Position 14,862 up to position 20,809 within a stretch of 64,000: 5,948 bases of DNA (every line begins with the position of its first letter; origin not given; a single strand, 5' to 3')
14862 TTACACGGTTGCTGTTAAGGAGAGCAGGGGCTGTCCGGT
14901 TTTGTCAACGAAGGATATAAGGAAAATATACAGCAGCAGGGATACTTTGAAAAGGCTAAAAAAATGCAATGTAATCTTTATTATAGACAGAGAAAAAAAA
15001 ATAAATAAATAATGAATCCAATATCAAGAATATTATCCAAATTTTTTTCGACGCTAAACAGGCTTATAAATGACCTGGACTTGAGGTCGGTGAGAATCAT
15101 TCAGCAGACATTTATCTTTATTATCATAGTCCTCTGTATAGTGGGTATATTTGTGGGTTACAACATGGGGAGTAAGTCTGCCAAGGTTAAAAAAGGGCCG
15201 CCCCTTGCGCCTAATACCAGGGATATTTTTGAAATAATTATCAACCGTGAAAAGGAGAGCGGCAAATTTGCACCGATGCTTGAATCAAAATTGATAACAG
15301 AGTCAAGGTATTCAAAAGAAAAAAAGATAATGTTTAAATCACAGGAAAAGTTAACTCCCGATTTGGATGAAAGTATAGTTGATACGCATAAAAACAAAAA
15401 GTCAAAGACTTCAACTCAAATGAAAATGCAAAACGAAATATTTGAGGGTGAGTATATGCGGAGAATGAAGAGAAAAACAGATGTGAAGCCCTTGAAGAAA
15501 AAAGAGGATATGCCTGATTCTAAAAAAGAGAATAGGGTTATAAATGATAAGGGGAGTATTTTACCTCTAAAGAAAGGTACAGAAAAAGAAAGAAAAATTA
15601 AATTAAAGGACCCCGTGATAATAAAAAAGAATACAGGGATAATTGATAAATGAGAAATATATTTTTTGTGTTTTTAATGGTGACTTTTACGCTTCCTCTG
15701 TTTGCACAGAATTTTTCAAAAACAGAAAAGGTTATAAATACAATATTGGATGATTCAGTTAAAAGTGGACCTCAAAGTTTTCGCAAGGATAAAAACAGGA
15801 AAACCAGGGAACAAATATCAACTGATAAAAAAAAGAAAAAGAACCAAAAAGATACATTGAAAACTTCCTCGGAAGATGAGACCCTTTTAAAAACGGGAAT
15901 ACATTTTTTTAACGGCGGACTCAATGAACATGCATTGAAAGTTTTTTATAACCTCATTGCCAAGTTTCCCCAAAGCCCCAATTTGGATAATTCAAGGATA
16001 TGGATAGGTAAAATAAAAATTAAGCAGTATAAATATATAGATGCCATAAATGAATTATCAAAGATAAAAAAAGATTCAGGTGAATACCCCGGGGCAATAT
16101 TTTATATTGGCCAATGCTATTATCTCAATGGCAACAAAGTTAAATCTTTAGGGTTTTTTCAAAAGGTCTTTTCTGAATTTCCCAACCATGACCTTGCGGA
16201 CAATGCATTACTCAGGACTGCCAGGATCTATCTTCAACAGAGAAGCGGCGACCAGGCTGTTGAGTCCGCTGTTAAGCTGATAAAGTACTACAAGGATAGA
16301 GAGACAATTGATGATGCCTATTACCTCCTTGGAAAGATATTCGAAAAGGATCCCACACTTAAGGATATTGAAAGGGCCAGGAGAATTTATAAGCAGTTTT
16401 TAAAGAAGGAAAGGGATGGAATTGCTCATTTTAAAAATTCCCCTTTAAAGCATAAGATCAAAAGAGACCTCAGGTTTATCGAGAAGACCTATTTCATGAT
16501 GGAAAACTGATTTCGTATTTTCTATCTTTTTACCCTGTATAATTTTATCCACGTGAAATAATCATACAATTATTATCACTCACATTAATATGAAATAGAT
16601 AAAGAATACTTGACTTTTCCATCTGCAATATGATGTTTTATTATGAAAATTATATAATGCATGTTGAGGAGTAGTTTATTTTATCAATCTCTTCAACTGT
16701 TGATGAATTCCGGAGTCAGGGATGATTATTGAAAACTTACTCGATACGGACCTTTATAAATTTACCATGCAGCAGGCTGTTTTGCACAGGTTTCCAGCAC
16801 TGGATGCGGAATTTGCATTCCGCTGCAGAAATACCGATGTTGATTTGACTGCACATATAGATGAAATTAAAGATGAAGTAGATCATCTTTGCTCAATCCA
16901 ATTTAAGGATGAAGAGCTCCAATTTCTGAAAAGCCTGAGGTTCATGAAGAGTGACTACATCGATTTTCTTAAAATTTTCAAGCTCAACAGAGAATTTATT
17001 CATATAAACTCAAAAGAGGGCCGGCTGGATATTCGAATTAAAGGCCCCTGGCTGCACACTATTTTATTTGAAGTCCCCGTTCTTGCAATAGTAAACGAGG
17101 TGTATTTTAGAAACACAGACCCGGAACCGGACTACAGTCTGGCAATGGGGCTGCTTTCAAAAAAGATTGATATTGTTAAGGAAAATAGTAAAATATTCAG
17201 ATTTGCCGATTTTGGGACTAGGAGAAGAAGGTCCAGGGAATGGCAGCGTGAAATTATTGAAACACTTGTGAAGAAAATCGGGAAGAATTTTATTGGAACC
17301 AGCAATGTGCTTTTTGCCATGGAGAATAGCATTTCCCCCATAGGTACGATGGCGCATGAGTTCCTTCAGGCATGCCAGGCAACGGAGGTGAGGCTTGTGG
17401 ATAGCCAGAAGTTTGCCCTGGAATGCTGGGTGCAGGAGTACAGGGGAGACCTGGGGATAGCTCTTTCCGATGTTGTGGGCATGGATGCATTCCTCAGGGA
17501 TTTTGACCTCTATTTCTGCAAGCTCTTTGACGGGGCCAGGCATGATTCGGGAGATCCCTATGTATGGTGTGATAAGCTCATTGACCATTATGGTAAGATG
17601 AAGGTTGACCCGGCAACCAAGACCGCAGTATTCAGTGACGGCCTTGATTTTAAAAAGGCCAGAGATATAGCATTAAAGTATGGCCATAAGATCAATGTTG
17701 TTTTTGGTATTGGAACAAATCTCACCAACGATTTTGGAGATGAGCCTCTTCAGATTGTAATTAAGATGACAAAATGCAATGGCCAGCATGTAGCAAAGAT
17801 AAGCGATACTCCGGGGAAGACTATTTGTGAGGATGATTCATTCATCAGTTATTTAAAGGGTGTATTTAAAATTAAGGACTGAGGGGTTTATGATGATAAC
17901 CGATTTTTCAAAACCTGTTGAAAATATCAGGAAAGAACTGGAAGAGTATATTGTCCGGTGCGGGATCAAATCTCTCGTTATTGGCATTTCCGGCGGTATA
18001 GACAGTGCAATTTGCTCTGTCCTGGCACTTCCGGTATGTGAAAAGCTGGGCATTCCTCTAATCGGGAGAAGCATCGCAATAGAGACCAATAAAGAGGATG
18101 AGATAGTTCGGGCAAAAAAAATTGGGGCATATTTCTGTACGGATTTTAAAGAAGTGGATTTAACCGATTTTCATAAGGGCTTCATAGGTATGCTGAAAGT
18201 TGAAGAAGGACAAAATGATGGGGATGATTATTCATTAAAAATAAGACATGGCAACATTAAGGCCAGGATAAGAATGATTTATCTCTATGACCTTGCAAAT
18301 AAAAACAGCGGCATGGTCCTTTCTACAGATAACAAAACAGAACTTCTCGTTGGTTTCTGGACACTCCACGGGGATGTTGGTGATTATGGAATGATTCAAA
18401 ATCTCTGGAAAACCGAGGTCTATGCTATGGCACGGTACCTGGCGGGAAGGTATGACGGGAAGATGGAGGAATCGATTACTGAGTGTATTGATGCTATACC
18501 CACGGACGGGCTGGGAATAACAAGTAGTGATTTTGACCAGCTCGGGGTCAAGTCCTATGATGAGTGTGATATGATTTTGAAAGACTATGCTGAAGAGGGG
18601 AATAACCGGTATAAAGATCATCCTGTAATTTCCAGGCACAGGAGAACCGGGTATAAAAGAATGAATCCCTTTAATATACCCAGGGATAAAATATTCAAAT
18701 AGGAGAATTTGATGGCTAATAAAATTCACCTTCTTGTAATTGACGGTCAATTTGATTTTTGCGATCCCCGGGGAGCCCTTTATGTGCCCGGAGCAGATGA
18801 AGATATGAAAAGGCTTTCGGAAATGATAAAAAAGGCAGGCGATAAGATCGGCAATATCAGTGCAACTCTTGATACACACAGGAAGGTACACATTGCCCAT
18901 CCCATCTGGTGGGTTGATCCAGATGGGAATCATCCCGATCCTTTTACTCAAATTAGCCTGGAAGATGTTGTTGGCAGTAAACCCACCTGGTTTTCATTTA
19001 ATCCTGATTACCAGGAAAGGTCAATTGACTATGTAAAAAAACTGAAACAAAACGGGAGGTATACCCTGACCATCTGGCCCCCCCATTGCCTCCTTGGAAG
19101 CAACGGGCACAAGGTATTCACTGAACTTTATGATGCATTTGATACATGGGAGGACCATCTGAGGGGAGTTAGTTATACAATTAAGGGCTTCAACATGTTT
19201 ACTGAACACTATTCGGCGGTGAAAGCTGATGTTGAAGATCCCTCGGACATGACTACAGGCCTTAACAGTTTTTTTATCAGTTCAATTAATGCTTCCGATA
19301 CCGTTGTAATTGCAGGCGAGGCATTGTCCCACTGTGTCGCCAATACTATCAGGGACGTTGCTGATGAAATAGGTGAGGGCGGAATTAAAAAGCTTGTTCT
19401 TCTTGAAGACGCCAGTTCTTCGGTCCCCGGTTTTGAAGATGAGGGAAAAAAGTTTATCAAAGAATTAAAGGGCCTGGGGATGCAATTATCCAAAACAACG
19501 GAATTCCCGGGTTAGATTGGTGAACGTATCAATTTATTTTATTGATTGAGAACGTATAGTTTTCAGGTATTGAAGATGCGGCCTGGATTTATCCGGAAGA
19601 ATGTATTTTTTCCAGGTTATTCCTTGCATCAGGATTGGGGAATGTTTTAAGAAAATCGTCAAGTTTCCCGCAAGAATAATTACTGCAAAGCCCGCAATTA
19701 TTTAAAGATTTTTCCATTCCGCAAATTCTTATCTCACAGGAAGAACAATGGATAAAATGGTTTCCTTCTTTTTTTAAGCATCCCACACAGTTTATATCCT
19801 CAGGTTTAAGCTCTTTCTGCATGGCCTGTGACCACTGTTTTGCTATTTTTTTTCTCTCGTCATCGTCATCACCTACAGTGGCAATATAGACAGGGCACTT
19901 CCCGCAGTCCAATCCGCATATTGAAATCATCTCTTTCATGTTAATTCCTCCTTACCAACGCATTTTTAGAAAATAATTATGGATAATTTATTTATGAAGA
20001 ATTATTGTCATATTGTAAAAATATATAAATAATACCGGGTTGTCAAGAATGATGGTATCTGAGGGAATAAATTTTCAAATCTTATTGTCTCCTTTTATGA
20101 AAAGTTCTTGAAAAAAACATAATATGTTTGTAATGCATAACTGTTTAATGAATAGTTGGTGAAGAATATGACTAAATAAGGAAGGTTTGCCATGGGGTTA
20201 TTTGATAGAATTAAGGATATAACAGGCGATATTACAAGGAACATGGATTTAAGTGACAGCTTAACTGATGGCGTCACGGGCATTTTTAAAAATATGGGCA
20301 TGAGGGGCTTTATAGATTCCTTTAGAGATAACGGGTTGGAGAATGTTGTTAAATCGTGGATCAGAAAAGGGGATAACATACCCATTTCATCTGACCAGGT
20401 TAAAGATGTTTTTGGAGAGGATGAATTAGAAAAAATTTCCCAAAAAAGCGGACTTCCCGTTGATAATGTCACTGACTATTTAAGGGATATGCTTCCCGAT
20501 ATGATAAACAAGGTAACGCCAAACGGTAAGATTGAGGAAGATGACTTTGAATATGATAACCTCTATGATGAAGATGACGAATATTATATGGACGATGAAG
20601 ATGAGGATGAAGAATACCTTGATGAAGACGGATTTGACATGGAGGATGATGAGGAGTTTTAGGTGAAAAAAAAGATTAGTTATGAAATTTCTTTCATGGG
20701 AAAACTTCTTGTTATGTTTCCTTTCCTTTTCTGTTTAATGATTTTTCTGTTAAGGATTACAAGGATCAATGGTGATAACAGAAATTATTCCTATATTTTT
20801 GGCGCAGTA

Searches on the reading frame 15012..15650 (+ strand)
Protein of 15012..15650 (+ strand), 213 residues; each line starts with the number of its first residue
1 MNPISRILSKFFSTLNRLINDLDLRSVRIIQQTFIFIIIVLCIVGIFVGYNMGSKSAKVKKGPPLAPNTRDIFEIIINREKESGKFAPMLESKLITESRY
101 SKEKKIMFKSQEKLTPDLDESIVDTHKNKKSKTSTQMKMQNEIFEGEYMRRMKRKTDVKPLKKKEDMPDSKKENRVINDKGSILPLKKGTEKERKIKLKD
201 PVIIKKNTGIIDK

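Call 13: search_protein_families(library=pfam, proteins=[window:15012-15650:+], max_evalue=0.001)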
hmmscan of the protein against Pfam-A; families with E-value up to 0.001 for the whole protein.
window:15012-15650:+ (213 aa): 0 families

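Call 48: search_protein_families(library=ncbifam, proteins=[window:15012-15650:+], max_evalue=0.1)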
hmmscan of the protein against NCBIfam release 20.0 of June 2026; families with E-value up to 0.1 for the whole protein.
window:15012-15650:+ (213 aa): 2 families
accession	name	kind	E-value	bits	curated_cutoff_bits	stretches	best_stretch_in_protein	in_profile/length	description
NF008195.0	PRK10949.1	equivalog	0.00041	18.7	746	1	2-104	2-94/618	signal peptide peptidase SppA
NF047776.1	LIC11485_Nterm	subfamily_domain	0.062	13.2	80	1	10-80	2-71/105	LIC_11485 family protein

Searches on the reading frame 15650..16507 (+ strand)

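Call 13: search_protein_families(library=pfam, proteins=[window:15650-16507:+], max_evalue=0.001)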
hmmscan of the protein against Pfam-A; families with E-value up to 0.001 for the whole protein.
window:15650-16507:+ (286 aa): 7 families
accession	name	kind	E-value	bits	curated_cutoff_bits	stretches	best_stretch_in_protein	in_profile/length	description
PF13174.12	TPR_6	-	2e-15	56.7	26.3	0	149-180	2-33/33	Tetratricopeptide repeat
PF07719.23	TPR_2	-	4.5e-06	26.8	27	0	149-180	3-34/34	Tetratricopeptide repeat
PF14559.12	TPR_19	-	6.4e-06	26.9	25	0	169-205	13-46/68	Tetratricopeptide repeat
PF13525.12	YfiO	-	1.6e-05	25.3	25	0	150-279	8-138/203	Outer membrane lipoprotein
PF12895.13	ANAPC3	-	3.9e-05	24.3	27.2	0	126-205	2-77/82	Anaphase-promoting complex, cyclosome, subunit 3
PF13428.12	TPR_14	-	8.7e-05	23.3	23.5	0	86-112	11-37/44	Tetratricopeptide repeat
PF13432.12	TPR_16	-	0.00014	22.7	32.7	0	189-235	2-45/65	Tetratricopeptide repeat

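Call 48: search_protein_families(library=ncbifam, proteins=[window:15650-16507:+], max_evalue=0.1)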
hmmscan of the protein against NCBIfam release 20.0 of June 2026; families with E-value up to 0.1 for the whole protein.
window:15650-16507:+ (286 aa): 14 families
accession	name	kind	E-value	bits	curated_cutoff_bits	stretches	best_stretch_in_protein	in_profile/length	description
TIGR02795.1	tol_pal_ybgF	equivalog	1.2e-14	54.9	90.1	2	124-217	13-109/119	tol-pal system protein YbgF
TIGR03302.1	OM_YfiO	subfamily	3.2e-14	53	81.4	2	142-278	28-162/239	outer membrane protein assembly factor BamD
NF008068.0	PRK10803.1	equivalog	1.6e-11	44.7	383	2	38-189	105-259/263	cell division protein CpoB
NF052312.1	T9SS_PorW_SprE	equivalog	2e-07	30.1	250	2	151-255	220-321/716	type IX secretion system periplasmic lipoprotein PorW/SprE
TIGR02917.1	PEP_TPR_lipo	equivalog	2.4e-06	25.7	312.2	1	90-211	241-356/899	XrtA/PEP-CTERM system TPR-repeat protein PrsT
NF040959.1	MamA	equivalog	8.6e-06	25.3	200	1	121-234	45-152/204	magnetosome protein MamA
NF008756.0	PRK11788.1-4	equivalog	2.1e-05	23.8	474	1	179-255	136-211/389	lipopolysaccharide assembly protein LapB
NF008754.0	PRK11788.1-2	equivalog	8.1e-05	21.9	670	1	67-232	98-257/386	lipopolysaccharide assembly protein LapB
NF040561.1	PrimPol_Msp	equivalog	0.0022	16.6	200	1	57-110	6-59/515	CRISPR-associated primase-polymerase type A1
NF008520.0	PRK11447.1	equivalog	0.0038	15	858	1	122-255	278-416/1157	cellulose synthase complex outer membrane protein BcsC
TIGR02552.1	LcrH_SycD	equivalog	0.0044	16.7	104.8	1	68-178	9-117/136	SycD/LcrH family type III secretion system chaperone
TIGR04420.1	Sec_Non_Glob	hypoth_equivalog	0.011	15.5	90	1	1-79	1-77/243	SRP-less Sec system protein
NF008757.0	PRK11788.1-5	equivalog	0.02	14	363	0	117-254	218-351/388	lipopolysaccharide assembly protein LapB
NF008753.0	PRK11788.1-1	equivalog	0.045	12.9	395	0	85-233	116-261/389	lipopolysaccharide assembly protein LapB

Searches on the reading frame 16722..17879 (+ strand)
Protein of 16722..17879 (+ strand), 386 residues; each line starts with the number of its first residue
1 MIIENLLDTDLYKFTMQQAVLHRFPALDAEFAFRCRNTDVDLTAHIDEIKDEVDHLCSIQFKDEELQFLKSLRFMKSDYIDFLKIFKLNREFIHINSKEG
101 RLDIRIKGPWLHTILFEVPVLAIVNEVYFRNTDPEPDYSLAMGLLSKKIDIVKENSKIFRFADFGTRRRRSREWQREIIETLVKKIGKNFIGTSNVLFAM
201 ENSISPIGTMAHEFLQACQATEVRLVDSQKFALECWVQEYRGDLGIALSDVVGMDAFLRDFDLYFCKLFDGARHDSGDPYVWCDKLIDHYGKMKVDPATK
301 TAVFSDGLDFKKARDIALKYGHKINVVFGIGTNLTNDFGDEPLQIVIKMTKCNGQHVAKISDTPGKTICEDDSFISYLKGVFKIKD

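Call 47: search_protein_families(library=pfam, proteins=[window:16722-17879:+], max_evalue=0.0001)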
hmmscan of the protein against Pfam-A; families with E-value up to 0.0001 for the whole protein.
window:16722-17879:+ (386 aa): 2 families
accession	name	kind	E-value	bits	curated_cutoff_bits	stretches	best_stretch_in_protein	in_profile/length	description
PF04095.22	NAPRTase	-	2e-79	267.2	20.8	1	159-384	1-237/239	Nicotinate phosphoribosyltransferase (NAPRTase) family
PF17767.7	NAPRTase_N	-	7.1e-38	130.2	32.6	1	7-125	1-125/125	Nicotinate phosphoribosyltransferase (NAPRTase) N-terminal domain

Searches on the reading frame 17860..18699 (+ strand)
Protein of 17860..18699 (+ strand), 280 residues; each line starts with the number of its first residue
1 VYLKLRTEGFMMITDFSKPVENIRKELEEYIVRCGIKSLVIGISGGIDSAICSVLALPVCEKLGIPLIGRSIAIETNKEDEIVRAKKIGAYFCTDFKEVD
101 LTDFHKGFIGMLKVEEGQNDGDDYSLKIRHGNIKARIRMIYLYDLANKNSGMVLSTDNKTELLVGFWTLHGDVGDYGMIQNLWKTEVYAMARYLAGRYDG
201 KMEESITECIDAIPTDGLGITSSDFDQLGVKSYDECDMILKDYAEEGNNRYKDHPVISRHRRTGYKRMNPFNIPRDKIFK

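Call 47: search_protein_families(library=pfam, proteins=[window:17860-18699:+], max_evalue=0.0001)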
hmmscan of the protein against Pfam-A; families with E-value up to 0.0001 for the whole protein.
window:17860-18699:+ (280 aa): 1 family
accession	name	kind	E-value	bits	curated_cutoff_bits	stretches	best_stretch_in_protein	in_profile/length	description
PF02540.23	NAD_synthase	-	7.8e-38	130.4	21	1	20-249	2-210/242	NAD synthase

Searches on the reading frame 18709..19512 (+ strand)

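Call 47: search_protein_families(library=pfam, proteins=[window:18709-19512:+], max_evalue=0.0001)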
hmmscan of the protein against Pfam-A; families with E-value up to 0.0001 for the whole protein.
window:18709-19512:+ (268 aa): 1 family
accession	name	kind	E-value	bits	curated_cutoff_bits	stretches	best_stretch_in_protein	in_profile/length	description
PF00857.26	Isochorismatase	-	1.6e-06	28.7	27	0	196-255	113-165/175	Isochorismatase domain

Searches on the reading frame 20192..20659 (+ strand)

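Call 78: search_protein_families(library=pfam, proteins=[window:20192-20659:+], max_evalue=0.001)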
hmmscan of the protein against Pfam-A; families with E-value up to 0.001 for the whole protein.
window:20192-20659:+ (156 aa): 1 family
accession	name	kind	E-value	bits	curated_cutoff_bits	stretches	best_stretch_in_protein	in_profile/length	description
PF20159.5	YidB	-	7.6e-21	75.2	24.3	1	24-116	39-131/132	YidB-like protein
